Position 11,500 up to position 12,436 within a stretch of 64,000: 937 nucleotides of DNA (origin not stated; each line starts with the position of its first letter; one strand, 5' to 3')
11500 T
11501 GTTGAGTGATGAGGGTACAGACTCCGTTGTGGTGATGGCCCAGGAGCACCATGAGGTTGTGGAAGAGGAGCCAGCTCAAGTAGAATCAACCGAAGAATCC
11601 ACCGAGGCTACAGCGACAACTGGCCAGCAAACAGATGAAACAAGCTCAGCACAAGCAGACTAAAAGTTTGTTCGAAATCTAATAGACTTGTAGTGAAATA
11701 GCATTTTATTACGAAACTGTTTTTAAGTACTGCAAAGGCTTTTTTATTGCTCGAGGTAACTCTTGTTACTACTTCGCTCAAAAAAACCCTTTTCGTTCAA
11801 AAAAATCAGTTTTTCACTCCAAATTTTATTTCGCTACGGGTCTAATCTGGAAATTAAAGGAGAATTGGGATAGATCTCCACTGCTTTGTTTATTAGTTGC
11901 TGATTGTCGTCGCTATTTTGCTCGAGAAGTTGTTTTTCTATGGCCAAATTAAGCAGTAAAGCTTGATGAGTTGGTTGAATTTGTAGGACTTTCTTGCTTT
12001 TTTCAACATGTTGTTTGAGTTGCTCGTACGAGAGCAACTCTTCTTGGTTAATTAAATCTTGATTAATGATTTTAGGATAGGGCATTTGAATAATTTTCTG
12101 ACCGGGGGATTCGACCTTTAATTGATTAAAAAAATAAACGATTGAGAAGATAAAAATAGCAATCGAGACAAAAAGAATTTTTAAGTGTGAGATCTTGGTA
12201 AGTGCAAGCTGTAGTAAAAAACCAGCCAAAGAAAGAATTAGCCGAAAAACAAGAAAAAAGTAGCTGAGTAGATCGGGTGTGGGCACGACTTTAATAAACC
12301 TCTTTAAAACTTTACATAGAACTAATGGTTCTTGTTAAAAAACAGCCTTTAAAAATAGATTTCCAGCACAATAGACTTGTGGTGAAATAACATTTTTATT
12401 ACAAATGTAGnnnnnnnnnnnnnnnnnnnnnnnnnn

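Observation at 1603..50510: Previously unnoted dispersed palindromic repeat family with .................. terminal inverted repeats in at least ten intergenic sites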

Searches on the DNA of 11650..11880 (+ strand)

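Call 10: search_dna_similar(query=window:11683-11844:+, collection=plasmids, mode=distant)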
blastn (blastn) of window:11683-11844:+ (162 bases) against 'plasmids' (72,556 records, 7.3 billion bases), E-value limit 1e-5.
No match.

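Call 83: search_rna_families(source=window, start=11650, end=11880, threshold=evalue, max_evalue=1)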
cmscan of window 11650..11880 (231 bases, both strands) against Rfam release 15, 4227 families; matches with E-value up to 1: 2.
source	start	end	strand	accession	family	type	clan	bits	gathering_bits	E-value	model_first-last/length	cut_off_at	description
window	11715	11811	+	RF03955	MIR2934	Gene; miRNA;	-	19.2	100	0.32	1-113/113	no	MIR2934 microRNA precursor family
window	11707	11813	+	RF00804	mir-240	Gene; miRNA;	-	17.6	67.5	0.83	1-99/99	no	mir-240 microRNA precursor family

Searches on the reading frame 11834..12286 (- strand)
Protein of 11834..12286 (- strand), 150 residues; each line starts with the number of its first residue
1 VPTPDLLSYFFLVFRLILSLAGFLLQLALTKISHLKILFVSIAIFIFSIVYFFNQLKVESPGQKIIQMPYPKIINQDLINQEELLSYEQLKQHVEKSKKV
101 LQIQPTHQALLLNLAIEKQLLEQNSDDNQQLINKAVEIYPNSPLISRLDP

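Call 9: search_protein_families(library=ncbifam, proteins=[window:11834-12286:-])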
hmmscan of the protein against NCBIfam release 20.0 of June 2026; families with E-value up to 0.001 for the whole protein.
window:11834-12286:- (150 aa): 0 families

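Call 36: search_protein_families(library=pfam, proteins=[window:11834-12286:-], max_evalue=0.001)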
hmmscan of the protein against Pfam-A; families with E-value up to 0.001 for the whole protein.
window:11834-12286:- (150 aa): 0 families
